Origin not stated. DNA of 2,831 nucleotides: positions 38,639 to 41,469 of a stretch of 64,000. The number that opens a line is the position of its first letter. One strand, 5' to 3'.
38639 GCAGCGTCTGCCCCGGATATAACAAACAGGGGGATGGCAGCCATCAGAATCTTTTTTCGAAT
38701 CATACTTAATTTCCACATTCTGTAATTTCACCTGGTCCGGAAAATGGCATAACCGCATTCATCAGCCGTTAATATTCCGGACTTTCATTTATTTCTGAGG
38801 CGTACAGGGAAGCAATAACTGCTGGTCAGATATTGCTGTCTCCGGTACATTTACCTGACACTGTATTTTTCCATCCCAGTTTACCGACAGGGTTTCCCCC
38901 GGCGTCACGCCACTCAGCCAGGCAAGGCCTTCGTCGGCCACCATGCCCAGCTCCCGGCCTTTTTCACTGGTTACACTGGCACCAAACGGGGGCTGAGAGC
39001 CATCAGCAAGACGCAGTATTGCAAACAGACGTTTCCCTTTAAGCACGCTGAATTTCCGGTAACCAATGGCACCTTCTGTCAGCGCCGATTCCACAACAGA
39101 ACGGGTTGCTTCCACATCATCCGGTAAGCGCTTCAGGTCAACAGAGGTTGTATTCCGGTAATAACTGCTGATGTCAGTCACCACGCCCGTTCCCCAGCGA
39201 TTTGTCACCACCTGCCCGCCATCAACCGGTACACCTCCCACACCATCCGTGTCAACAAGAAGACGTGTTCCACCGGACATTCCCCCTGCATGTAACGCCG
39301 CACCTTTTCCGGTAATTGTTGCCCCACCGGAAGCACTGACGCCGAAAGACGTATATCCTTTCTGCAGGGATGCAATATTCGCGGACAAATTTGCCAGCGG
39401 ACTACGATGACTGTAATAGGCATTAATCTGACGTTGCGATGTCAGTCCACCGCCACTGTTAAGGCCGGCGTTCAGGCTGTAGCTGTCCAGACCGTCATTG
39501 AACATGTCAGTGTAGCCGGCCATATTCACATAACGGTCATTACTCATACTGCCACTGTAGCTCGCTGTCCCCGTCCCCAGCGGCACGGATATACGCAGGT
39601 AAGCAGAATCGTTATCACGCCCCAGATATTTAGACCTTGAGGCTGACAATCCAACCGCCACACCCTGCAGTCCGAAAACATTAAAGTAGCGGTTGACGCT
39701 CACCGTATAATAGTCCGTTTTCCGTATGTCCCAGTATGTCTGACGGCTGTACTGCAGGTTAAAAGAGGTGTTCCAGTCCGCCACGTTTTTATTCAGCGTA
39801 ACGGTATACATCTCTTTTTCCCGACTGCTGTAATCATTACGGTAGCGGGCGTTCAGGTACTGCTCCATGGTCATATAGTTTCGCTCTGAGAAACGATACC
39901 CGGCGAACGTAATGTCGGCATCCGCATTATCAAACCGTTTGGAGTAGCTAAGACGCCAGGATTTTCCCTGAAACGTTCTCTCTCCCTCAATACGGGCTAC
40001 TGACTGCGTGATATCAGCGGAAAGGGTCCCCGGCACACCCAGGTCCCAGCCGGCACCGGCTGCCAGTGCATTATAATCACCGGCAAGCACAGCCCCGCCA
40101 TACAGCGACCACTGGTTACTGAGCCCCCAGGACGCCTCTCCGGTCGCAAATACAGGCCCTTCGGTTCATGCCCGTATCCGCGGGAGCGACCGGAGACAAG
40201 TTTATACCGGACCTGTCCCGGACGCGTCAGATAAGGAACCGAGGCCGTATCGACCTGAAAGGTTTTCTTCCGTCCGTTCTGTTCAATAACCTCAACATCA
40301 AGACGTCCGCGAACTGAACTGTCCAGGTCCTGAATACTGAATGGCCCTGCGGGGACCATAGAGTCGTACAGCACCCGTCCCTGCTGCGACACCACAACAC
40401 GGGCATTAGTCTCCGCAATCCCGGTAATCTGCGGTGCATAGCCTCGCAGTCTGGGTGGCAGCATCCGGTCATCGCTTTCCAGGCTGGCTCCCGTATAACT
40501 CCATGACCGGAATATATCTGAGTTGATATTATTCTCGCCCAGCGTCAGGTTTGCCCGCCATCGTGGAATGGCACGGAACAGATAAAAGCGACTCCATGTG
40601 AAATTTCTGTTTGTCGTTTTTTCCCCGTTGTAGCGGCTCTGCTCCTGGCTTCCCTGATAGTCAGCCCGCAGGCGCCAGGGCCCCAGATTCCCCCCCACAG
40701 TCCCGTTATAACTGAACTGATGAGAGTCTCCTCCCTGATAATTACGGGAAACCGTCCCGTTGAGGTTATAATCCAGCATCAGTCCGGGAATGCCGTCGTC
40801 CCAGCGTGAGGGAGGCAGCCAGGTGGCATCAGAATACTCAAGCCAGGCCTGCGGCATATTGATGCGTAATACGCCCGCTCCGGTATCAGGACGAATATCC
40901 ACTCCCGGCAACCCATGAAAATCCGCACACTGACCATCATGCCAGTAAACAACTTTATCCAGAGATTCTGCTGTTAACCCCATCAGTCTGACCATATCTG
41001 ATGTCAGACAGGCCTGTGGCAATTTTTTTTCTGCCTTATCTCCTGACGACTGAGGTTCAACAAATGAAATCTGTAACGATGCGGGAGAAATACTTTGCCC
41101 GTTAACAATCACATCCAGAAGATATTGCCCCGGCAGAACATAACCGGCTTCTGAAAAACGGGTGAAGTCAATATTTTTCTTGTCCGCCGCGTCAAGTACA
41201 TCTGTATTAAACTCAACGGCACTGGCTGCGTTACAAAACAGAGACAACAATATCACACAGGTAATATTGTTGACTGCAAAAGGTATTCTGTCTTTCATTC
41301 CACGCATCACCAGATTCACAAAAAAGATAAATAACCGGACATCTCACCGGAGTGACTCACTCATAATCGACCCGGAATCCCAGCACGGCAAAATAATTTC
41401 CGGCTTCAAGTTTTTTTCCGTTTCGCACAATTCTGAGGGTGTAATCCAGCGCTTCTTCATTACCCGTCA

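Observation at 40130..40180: The pap usher gene papC is frameshifted by a single-base deletion in a G/C homopolymer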

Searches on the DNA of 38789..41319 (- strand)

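Call 4: search_dna_similar(query=window:38789-41319:-, collection=ecoli_genomes, mode=near, max_rows=40)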
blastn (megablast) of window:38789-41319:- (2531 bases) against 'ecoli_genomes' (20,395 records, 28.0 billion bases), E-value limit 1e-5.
Records with a match: 666; places in all: 744; records where one place covers at least 80% of the query: 658.
Genomes with a match: 666 of 5426; with a place that covers at least 80% of the query: 658. Places per genome that has any: lowest 1, median 1, highest 3. On chromosomes: 743 places; on plasmids: 1.
Best place of each record, by identity: >=99% 658; 95-99% 8.
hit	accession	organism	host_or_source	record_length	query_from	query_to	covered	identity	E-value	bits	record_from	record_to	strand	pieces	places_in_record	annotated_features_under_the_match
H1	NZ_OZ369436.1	Escherichia coli strain Esc28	not applicable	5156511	1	2531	100%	100.0%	0e+0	4674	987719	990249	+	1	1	papC: P fimbrial usher protein PapC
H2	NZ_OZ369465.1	Escherichia coli strain Esc16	not applicable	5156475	1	2531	100%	100.0%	0e+0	4674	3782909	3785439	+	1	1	papC: P fimbrial usher protein PapC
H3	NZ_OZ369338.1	Escherichia coli strain Esc26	not applicable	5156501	1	2531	100%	100.0%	0e+0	4674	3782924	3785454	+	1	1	papC: P fimbrial usher protein PapC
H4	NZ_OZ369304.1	Escherichia coli strain Esc29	not applicable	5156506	1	2531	100%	100.0%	0e+0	4674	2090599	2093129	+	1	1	papC: P fimbrial usher protein PapC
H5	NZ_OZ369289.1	Escherichia coli strain Esc9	not applicable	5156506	1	2531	100%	100.0%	0e+0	4674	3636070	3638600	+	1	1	papC: P fimbrial usher protein PapC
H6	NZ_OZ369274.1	Escherichia coli strain Esc15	not applicable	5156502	1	2531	100%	100.0%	0e+0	4674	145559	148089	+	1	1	papC: P fimbrial usher protein PapC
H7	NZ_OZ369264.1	Escherichia coli strain Esc27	not applicable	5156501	1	2531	100%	100.0%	0e+0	4674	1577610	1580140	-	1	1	papC: P fimbrial usher protein PapC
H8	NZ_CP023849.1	Escherichia coli strain 4/0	Homo sapiens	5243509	1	2531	100%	100.0%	0e+0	4669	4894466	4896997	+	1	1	papC: P fimbrial usher protein PapC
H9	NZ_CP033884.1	Escherichia coli strain 50579417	Homo sapiens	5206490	1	2531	100%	100.0%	0e+0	4669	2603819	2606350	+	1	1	papC: P fimbrial usher protein PapC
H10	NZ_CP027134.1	Escherichia coli strain AR_0372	missing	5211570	1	2531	100%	100.0%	0e+0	4669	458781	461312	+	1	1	papC: P fimbrial usher protein PapC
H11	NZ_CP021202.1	Escherichia coli strain Z1002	Homo sapiens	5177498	1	2531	100%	100.0%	0e+0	4669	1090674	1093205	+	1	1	papC: P fimbrial usher protein PapC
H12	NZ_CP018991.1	Escherichia coli strain Ecol_AZ146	Homo sapiens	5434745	1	2531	100%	100.0%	0e+0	4669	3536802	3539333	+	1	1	papC: P fimbrial usher protein PapC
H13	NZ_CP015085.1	Escherichia coli O25b:H4 strain O25b:H4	Homo sapiens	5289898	1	2531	100%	100.0%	0e+0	4669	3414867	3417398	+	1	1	papC: P fimbrial usher protein PapC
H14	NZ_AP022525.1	Escherichia coli strain THO-003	Homo sapiens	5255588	1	2531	100%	100.0%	0e+0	4669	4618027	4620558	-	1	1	papC: P fimbrial usher protein PapC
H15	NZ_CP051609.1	Escherichia coli O25b:H4-ST131 strain 2019_APHA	Pig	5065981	1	2531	100%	100.0%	0e+0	4669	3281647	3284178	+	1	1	papC: P fimbrial usher protein PapC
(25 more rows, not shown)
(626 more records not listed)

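Call 5: get_annotated_region(hit=H1, flank=6000)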
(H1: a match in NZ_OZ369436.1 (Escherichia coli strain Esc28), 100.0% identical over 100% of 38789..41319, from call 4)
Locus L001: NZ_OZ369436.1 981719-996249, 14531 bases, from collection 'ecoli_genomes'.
description: Escherichia coli strain Esc28 isolate Esc28 chromosome 1, complete sequence
organism: Escherichia coli strain Esc28 (NCBI taxid 562)
replicon: chromosome; assembly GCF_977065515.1
host: not applicable; source: not applicable; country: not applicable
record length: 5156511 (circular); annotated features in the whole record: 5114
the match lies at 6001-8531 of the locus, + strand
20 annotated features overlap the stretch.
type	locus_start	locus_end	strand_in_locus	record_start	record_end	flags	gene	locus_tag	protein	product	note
CDS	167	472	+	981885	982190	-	-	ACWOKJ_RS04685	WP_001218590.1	hypothetical protein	-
CDS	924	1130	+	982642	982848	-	-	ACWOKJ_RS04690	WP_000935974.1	hypothetical protein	-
CDS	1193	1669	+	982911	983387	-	-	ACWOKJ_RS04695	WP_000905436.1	helix-turn-helix domain-containing protein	-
CDS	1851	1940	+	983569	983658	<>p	-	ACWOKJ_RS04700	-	endonuclease/exonuclease/phosphatase family protein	incomplete; partial in the middle of a contig; missing N-terminus and C-terminus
CDS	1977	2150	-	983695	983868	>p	-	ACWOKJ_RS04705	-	transposase domain-containing protein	incomplete; partial in the middle of a contig; missing N-terminus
CDS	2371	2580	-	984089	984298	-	-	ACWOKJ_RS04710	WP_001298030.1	hypothetical protein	-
CDS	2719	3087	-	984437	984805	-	-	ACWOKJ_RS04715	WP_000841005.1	hypothetical protein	-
CDS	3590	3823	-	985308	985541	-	papI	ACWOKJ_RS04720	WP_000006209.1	major pilus subunit operon transcriptional regulator PapI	-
CDS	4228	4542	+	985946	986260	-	-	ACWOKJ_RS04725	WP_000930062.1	adhesin biosynthesis transcription regulatory family protein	-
CDS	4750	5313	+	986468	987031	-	papA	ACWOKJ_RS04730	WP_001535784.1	P fimbria major subunit PapA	-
CDS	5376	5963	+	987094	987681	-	-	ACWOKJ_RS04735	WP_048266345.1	fimbrial protein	-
CDS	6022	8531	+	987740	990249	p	papC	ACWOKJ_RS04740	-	P fimbrial usher protein PapC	frameshifted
CDS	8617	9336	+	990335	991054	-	-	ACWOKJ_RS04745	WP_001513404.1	fimbrial biogenesis chaperone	-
CDS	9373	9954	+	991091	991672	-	-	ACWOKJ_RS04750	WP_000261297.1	pilus-assembly fibrillin subunit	-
CDS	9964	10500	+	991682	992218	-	-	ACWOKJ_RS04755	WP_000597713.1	fimbrial protein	-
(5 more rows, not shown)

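Call 6: get_annotated_region(hit=H8, flank=6000)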
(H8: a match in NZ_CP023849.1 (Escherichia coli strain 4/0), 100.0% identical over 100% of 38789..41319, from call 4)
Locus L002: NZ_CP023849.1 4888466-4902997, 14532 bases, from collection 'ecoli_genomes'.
description: Escherichia coli strain 4/0 chromosome, complete genome
organism: Escherichia coli strain 4/0 (NCBI taxid 562)
replicon: chromosome; assembly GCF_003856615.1
host: Homo sapiens; source: UTI; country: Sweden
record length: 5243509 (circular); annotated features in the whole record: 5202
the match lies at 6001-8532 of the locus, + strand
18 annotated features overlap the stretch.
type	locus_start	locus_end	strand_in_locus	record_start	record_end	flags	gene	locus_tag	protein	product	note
CDS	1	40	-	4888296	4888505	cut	-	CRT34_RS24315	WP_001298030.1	hypothetical protein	-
CDS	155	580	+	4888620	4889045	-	tnpA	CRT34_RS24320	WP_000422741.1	IS66-like element accessory protein TnpA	-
CDS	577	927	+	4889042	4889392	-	tnpB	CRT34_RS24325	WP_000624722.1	IS66 family insertion sequence element accessory protein TnpB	TnpB, as the term is used for proteins encoded by IS66 family insertion elements, is considered an accessory protein, ...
CDS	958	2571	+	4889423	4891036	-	-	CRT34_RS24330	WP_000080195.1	IS66-like element ISEc23 family transposase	-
CDS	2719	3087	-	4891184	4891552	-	-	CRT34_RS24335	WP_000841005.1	hypothetical protein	-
CDS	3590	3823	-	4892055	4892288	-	papI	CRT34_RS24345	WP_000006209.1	major pilus subunit operon transcriptional regulator PapI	-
CDS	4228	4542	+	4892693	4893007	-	-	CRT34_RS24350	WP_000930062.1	adhesin biosynthesis transcription regulatory family protein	-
CDS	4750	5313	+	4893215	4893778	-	papA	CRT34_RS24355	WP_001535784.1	P fimbria major subunit PapA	-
CDS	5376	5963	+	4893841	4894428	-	-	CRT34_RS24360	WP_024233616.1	fimbrial protein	-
CDS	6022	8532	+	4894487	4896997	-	papC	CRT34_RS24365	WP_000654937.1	P fimbrial usher protein PapC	-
CDS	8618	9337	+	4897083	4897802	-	-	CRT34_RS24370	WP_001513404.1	fimbrial biogenesis chaperone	-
CDS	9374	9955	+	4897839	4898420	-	-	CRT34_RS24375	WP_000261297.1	pilus-assembly fibrillin subunit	-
CDS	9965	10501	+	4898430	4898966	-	-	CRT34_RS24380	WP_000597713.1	fimbrial protein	-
CDS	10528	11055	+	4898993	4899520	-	-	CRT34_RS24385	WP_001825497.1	fimbrial protein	-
CDS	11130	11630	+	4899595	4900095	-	papF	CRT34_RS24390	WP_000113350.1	P fimbrial tip protein PapF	-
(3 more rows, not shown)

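Call 9: search_dna_similar(query=window:40131-40200:-, collection=ecoli_genomes, mode=near, max_rows=30)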
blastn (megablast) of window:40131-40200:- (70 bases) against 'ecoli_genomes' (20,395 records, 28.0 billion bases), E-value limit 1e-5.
Records with a match: 642; places in all: 704; records where one place covers at least 80% of the query: 642.
Genomes with a match: 642 of 5426; with a place that covers at least 80% of the query: 642. Places per genome that has any: lowest 1, median 1, highest 3. On chromosomes: 703 places; on plasmids: 1.
Best place of each record, by identity: >=99% 7; 95-99% 521; 90-95% 114.
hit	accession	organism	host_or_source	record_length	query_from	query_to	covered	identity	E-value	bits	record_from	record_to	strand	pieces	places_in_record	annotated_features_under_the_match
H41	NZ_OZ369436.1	Escherichia coli strain Esc28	not applicable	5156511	1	70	100%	100.0%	6e-28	130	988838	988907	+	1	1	papC: P fimbrial usher protein PapC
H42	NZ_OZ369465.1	Escherichia coli strain Esc16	not applicable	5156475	1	70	100%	100.0%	6e-28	130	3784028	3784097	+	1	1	papC: P fimbrial usher protein PapC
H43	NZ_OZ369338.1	Escherichia coli strain Esc26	not applicable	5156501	1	70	100%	100.0%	6e-28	130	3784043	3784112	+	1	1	papC: P fimbrial usher protein PapC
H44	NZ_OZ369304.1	Escherichia coli strain Esc29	not applicable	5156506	1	70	100%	100.0%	6e-28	130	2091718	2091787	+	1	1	papC: P fimbrial usher protein PapC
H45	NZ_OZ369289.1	Escherichia coli strain Esc9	not applicable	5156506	1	70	100%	100.0%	6e-28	130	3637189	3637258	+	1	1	papC: P fimbrial usher protein PapC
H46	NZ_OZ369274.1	Escherichia coli strain Esc15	not applicable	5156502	1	70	100%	100.0%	6e-28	130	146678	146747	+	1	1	papC: P fimbrial usher protein PapC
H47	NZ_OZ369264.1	Escherichia coli strain Esc27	not applicable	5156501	1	70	100%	100.0%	6e-28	130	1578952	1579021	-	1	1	papC: P fimbrial usher protein PapC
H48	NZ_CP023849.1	Escherichia coli strain 4/0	Homo sapiens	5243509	1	70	100%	98.6%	3e-26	124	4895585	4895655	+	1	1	papC: P fimbrial usher protein PapC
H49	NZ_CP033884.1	Escherichia coli strain 50579417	Homo sapiens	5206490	1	70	100%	98.6%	3e-26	124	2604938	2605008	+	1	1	papC: P fimbrial usher protein PapC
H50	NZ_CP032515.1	Escherichia coli strain 118UI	Homo sapiens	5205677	1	70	100%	98.6%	3e-26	124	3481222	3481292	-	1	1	papC: P fimbrial usher protein PapC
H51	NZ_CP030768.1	Escherichia coli strain 2017C-4173W12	missing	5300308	1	70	100%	98.6%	3e-26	124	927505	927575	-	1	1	papC: P fimbrial usher protein PapC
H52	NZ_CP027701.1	Escherichia coli strain 675SK2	-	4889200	1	70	100%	98.6%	3e-26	124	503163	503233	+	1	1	papC: P fimbrial usher protein PapC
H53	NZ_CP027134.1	Escherichia coli strain AR_0372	missing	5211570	1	70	100%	98.6%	3e-26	124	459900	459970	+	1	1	papC: P fimbrial usher protein PapC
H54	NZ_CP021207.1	Escherichia coli strain strain Z247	Homo sapiens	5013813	1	70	100%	98.6%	3e-26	124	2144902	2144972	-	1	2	papC: P fimbrial usher protein PapC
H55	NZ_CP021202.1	Escherichia coli strain Z1002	Homo sapiens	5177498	1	70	100%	98.6%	3e-26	124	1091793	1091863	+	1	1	papC: P fimbrial usher protein PapC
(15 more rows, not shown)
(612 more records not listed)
